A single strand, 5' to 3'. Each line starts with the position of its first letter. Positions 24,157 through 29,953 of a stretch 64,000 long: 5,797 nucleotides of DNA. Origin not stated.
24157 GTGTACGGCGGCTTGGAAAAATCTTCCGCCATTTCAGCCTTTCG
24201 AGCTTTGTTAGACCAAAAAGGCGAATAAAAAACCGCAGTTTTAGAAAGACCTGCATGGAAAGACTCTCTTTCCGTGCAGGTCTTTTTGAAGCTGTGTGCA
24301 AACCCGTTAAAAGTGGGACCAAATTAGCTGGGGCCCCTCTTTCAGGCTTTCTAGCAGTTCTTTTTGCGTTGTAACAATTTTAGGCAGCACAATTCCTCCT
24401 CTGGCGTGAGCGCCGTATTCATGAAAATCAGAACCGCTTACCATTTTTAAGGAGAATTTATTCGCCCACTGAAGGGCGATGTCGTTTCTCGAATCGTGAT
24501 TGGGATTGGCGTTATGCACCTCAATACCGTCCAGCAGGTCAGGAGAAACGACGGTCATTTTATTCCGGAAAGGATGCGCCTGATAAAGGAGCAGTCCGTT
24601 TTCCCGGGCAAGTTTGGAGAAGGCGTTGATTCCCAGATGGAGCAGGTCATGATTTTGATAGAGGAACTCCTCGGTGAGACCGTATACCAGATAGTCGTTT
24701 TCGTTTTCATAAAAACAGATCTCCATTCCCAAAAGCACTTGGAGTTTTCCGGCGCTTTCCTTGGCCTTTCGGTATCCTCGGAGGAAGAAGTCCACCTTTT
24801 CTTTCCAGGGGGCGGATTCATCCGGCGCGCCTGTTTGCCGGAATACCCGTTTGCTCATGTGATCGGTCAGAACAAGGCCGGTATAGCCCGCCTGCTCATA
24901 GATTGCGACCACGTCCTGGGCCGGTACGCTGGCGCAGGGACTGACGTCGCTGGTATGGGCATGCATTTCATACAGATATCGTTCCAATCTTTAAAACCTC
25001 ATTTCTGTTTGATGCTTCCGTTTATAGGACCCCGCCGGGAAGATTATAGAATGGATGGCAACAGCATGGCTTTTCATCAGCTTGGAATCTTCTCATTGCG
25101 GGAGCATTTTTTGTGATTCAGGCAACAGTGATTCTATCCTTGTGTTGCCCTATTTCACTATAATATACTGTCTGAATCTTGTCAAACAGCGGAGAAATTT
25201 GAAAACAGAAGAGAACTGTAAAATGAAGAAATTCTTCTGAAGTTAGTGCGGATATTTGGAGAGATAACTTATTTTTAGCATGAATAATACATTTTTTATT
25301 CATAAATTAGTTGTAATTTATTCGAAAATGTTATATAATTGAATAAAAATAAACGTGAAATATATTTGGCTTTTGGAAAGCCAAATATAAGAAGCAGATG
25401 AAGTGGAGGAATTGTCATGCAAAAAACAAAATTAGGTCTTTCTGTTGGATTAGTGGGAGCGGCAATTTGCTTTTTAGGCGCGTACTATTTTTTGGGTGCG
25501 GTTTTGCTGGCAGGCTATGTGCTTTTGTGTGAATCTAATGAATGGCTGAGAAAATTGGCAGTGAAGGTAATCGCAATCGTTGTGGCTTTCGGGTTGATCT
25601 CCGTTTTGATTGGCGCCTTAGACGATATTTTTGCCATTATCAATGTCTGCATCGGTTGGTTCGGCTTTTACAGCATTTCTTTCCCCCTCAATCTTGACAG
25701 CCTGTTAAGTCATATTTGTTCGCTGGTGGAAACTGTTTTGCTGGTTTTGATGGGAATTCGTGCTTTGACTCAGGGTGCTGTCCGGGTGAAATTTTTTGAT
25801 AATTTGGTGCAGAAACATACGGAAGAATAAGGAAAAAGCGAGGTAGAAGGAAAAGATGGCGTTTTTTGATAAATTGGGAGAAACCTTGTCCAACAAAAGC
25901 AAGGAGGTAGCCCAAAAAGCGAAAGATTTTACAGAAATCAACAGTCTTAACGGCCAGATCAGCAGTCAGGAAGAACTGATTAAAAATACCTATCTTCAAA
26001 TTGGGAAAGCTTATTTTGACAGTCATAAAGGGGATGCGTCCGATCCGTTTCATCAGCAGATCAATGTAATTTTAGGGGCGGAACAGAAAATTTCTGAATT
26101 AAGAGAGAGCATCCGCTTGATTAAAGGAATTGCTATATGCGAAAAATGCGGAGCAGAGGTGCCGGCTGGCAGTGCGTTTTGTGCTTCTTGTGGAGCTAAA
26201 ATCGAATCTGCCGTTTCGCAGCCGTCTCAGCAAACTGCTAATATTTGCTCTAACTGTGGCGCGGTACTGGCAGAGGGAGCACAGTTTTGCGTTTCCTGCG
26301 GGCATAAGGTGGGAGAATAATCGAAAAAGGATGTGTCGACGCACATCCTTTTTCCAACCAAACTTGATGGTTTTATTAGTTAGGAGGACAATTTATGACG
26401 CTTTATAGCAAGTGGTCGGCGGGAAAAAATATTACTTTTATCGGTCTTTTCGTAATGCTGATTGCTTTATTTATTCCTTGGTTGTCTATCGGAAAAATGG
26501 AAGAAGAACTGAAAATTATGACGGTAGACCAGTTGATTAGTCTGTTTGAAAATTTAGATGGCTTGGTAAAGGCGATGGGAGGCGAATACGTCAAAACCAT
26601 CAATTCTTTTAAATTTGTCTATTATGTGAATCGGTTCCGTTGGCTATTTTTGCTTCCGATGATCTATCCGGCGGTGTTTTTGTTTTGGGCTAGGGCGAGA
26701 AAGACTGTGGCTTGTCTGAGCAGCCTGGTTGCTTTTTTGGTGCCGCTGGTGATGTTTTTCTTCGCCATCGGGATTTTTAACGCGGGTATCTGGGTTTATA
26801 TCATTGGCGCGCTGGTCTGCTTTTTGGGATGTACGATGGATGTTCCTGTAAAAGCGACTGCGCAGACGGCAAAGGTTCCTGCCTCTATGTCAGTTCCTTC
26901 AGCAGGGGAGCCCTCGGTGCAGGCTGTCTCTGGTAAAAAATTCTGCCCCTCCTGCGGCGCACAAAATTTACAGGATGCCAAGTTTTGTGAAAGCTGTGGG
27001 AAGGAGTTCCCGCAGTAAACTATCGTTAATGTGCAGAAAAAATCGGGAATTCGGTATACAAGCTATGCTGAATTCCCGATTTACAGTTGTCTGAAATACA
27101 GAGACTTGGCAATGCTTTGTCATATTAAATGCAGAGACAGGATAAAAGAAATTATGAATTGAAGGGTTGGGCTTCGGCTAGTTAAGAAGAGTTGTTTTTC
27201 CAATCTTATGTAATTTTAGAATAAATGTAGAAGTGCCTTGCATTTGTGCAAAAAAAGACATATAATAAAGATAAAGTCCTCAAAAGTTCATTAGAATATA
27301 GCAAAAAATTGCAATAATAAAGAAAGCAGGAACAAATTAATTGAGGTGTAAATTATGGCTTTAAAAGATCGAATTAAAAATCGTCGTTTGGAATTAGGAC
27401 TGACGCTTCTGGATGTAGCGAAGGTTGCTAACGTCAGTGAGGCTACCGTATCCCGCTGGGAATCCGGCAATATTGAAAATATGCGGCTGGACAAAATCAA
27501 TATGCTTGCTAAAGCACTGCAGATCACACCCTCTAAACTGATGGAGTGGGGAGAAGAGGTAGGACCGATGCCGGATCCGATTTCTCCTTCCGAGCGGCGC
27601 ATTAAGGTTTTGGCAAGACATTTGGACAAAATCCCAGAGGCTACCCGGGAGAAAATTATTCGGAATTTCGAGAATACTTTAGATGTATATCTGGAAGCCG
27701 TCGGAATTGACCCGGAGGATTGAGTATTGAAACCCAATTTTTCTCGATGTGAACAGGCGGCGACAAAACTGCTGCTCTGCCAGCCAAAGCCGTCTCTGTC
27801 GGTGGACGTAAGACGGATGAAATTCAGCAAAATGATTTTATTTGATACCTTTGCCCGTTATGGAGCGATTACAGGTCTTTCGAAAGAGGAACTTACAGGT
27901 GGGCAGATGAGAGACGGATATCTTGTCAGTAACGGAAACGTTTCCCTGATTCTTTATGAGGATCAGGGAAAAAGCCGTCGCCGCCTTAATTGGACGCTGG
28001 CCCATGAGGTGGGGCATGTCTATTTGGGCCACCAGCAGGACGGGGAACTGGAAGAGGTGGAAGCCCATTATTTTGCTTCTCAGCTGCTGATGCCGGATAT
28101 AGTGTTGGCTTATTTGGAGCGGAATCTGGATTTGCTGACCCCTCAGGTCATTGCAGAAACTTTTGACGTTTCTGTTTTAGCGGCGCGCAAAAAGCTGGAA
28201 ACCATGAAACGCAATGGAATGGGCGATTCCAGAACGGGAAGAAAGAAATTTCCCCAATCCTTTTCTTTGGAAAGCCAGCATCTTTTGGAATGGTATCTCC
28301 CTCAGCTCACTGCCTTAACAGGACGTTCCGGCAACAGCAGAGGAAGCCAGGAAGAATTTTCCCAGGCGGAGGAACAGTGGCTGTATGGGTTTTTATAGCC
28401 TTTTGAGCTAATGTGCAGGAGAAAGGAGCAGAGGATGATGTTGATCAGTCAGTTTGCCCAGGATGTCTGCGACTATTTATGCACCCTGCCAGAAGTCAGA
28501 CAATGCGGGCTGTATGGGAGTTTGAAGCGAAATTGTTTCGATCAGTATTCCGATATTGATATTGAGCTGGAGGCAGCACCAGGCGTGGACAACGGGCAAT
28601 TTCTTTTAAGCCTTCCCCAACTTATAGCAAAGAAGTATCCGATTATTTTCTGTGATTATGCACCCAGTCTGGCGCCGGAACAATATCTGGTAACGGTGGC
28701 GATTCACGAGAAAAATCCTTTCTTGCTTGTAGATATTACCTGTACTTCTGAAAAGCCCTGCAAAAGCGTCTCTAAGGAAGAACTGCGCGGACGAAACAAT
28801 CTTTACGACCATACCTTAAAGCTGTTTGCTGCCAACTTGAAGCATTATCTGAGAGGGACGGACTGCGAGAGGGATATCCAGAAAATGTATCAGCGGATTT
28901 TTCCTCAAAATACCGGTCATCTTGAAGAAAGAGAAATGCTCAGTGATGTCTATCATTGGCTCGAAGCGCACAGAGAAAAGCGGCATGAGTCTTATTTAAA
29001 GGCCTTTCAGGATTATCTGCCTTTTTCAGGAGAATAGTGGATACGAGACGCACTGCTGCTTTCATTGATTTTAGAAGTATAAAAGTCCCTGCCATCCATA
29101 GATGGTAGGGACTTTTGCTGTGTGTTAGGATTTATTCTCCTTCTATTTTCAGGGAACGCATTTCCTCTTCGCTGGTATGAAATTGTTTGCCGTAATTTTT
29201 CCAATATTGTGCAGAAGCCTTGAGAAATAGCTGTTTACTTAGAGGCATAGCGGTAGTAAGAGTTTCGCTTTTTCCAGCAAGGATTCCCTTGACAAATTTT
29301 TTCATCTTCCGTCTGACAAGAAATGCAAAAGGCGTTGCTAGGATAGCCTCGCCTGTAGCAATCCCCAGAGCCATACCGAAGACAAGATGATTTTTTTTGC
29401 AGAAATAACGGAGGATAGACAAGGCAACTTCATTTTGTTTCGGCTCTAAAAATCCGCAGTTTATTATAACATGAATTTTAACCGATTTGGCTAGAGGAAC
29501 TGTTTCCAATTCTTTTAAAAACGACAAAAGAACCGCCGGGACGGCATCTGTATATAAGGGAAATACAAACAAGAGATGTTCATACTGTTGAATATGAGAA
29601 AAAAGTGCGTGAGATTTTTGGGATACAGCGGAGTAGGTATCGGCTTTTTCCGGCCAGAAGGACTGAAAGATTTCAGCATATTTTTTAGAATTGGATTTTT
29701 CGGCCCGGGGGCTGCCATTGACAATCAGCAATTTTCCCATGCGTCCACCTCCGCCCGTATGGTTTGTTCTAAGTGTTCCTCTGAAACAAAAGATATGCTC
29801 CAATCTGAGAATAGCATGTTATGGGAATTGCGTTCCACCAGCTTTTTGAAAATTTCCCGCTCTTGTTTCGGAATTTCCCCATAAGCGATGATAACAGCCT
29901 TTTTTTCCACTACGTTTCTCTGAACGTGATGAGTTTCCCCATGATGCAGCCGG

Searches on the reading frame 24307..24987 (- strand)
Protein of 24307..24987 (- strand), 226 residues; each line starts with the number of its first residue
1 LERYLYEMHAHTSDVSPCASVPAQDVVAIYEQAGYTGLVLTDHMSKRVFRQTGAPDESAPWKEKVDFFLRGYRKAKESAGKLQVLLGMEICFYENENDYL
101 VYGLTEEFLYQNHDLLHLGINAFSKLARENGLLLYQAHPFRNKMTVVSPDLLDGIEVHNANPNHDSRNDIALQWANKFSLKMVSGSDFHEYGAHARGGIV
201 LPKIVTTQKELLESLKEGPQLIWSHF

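Call 52: search_protein_families(library=pfam, proteins=[window:24307-24987:-])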
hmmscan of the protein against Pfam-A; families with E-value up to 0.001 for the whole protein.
window:24307-24987:- (226 aa): 2 families
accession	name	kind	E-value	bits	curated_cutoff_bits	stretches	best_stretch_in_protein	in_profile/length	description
PF02811.25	PHP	-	2.6e-06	28.3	26.4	1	8-179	2-115/164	PHP domain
PF13263.12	PHP_C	-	6.2e-06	26.1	21.3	1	167-218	3-54/56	PHP-associated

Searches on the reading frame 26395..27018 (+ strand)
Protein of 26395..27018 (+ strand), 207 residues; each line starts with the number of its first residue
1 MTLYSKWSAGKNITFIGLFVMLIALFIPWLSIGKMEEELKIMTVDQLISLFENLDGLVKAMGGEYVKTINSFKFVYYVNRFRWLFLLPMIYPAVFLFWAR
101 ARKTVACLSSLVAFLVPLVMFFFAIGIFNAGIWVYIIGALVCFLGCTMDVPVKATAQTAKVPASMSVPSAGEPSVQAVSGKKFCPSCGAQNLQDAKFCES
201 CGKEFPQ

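Call 52: search_protein_families(library=pfam, proteins=[window:26395-27018:+])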
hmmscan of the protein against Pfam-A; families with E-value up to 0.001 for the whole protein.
window:26395-27018:+ (207 aa): 4 families
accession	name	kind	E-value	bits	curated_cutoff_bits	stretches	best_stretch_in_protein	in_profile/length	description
PF13240.11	Zn_Ribbon_1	-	4.4e-08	33.1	25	1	183-204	1-22/23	zinc-ribbon domain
PF12773.13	DZR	-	7.3e-05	23.3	27.3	1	184-204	1-21/45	Double zinc ribbon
PF13248.11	Zn_ribbon_3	-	0.00019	21.2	27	1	184-204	5-25/26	zinc-ribbon domain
PF24463.1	DUF7577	-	0.00094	19.2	28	0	184-204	5-25/27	Domain of unknown function (DUF7577)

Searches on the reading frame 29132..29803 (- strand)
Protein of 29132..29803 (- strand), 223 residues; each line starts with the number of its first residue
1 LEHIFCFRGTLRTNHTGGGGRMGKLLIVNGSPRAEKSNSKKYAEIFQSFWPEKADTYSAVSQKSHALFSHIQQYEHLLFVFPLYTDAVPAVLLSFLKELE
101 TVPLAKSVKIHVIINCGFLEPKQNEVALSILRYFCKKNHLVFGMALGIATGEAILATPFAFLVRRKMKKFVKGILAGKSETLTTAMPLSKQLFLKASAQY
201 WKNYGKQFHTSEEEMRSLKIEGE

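Call 51: search_protein_families(library=pfam, proteins=[window:29132-29803:-])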
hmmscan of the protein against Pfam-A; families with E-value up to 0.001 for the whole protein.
window:29132-29803:- (223 aa): 1 family
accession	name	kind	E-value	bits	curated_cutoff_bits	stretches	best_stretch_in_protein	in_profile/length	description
PF02525.22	Flavodoxin_2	-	5.4e-05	23.4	27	0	58-96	63-100/198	Flavodoxin-like fold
